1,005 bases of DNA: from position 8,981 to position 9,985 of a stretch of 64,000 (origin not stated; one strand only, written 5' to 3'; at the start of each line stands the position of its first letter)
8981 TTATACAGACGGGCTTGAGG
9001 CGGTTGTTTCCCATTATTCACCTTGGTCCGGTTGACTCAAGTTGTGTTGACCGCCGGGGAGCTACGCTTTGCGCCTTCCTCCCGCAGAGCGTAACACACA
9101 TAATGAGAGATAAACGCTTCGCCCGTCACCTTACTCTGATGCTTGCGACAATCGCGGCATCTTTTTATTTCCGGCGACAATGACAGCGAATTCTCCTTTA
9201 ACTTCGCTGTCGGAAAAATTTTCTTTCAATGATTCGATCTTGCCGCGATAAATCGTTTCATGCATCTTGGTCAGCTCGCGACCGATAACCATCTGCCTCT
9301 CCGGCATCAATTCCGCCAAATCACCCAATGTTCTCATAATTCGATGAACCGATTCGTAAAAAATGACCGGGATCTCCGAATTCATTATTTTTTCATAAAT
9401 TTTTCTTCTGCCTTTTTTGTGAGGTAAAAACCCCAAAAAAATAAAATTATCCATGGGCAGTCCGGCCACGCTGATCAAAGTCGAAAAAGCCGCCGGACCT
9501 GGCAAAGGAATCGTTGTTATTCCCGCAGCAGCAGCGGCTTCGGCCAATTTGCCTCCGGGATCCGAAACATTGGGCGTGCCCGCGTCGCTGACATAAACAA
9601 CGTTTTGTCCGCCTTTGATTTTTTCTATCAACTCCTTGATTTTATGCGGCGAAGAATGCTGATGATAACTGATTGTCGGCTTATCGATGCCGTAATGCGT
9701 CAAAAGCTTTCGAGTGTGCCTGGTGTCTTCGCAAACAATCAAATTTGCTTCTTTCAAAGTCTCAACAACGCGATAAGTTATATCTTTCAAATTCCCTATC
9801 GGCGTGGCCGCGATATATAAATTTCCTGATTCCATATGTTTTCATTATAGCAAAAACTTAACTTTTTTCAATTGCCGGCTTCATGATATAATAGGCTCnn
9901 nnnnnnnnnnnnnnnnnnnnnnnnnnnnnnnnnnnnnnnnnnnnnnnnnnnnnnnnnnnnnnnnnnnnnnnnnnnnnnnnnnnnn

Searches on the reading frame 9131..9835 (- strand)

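Call 3: search_protein_families(library=pfam, proteins=[window:9131-9835:-], max_evalue=0.1)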
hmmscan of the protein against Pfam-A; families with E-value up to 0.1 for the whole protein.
window:9131-9835:- (234 aa): 2 families
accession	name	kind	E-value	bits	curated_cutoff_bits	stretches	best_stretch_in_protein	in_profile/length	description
PF00590.25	TP_methylase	-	3.5e-31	109.2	27.8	1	6-203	2-211/212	Tetrapyrrole (Corrin/Porphyrin) Methylases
PF03186.18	CobD_Cbib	-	0.0014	18.4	34.4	1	161-221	98-160/282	CobD/Cbib protein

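Call 4: search_protein_families(library=ncbifam, proteins=[window:9131-9835:-], max_evalue=0.1)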
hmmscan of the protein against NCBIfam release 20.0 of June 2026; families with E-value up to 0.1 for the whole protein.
window:9131-9835:- (234 aa): 9 families
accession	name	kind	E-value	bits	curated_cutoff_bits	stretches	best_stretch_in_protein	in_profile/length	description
TIGR00096.1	TIGR00096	equivalog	8e-72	241.9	167.9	1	6-230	2-229/275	16S rRNA (cytidine(1402)-2'-O)-methyltransferase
NF011570.0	PRK14994.1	equivalog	8.2e-59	199.2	502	1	3-225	11-237/287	16S rRNA (cytidine(1402)-2'-O)-methyltransferase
TIGR02467.1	CbiE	equivalog_domain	7.2e-08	32.1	92.9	1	15-207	8-196/204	precorrin-6y C5,15-methyltransferase (decarboxylating) subunit CbiE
TIGR01466.1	cobJ_cbiH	equivalog_domain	0.0012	18.4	246.35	1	6-205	1-209/239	precorrin-3B C(17)-methyltransferase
NF004423.0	PRK05765.1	equivalog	0.0085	15.6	332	0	4-91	3-87/247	precorrin-3B C(17)-methyltransferase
NF033789.1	repress_SdpR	subfamily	0.011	15.6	100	1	44-81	27-62/79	autorepressor SdpR family transcription factor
NF004460.0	PRK05787.2-3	equivalog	0.018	14.6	291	1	6-208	2-198/207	cobalt-precorrin-7 (C(5))-methyltransferase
TIGR01465.1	cobM_cbiF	equivalog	0.04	13.2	259.65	0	148-224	149-226/247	precorrin-4 C(11)-methyltransferase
TIGR00380.1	cobal_cbiB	equivalog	0.052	12.8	165.9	1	171-219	116-165/305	adenosylcobinamide-phosphate synthase CbiB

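Call 67: search_protein_families(library=padloc, proteins=[window:9131-9835:-], max_evalue=0.01)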
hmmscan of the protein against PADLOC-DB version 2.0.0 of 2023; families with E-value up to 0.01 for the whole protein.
window:9131-9835:- (234 aa): 0 families
